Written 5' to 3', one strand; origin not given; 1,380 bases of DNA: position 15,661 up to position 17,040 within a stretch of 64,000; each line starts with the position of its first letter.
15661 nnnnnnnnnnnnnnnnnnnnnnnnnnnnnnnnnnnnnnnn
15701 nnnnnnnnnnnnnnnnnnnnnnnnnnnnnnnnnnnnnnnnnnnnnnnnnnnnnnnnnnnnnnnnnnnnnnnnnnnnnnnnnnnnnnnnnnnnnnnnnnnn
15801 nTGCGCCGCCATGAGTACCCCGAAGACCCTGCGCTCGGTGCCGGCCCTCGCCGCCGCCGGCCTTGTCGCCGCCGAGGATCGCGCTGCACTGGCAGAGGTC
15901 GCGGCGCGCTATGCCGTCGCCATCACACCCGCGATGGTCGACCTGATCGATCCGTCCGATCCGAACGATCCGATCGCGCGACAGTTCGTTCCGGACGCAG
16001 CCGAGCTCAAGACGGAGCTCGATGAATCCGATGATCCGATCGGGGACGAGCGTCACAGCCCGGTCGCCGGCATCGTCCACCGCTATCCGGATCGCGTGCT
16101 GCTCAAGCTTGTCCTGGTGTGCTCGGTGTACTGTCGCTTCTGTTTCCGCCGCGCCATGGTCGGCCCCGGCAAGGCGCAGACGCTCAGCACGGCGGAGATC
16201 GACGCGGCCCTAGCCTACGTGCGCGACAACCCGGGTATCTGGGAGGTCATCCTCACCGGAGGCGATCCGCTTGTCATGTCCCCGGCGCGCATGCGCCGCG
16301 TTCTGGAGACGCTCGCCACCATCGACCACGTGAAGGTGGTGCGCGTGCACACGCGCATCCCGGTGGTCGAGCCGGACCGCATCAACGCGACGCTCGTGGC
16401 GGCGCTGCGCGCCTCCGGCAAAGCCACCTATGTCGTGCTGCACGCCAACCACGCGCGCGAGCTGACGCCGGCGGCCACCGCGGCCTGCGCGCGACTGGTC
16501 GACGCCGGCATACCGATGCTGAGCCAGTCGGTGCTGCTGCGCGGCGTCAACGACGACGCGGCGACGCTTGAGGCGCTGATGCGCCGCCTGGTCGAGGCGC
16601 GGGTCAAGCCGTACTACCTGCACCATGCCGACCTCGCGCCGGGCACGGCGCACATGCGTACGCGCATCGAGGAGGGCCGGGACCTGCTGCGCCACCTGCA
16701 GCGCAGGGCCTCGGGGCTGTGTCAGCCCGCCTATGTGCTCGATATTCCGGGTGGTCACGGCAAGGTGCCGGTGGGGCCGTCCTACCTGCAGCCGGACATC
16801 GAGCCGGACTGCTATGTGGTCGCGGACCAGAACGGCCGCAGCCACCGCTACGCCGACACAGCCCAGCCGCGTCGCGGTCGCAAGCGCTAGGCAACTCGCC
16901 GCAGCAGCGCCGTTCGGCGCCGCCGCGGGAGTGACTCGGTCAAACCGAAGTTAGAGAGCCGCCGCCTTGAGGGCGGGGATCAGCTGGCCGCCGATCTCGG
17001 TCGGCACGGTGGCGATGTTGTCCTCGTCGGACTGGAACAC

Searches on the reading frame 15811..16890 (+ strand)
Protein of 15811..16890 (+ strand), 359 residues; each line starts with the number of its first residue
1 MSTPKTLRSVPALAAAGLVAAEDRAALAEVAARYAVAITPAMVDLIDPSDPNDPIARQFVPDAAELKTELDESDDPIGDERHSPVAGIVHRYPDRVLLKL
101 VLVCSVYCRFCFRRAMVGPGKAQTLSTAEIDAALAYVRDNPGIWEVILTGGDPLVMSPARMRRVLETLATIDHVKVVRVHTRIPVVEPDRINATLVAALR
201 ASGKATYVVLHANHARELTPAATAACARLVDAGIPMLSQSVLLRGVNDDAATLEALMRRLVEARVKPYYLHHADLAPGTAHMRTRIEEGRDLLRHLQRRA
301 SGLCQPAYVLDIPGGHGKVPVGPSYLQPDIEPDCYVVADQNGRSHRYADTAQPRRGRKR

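Call 10: search_protein_families(library=pfam, proteins=[window:15811-16890:+], max_evalue=0.001)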
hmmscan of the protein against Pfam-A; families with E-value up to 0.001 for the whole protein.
window:15811-16890:+ (359 aa): 4 families
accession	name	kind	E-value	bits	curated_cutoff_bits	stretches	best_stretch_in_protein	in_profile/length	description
PF04055.27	Radical_SAM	-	9.8e-12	45.8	29.5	1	103-250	6-158/166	Radical SAM superfamily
PF12544.13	LAM_C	-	2.5e-05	24.8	26.7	1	295-326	3-34/127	Lysine-2,3-aminomutase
PF13353.11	Fer4_12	-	0.00042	21.1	22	1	101-159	12-69/137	4Fe-4S single cluster domain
PF19238.5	Radical_SAM_2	-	0.00077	19.6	26.7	0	220-261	102-142/151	Radical SAM-like domain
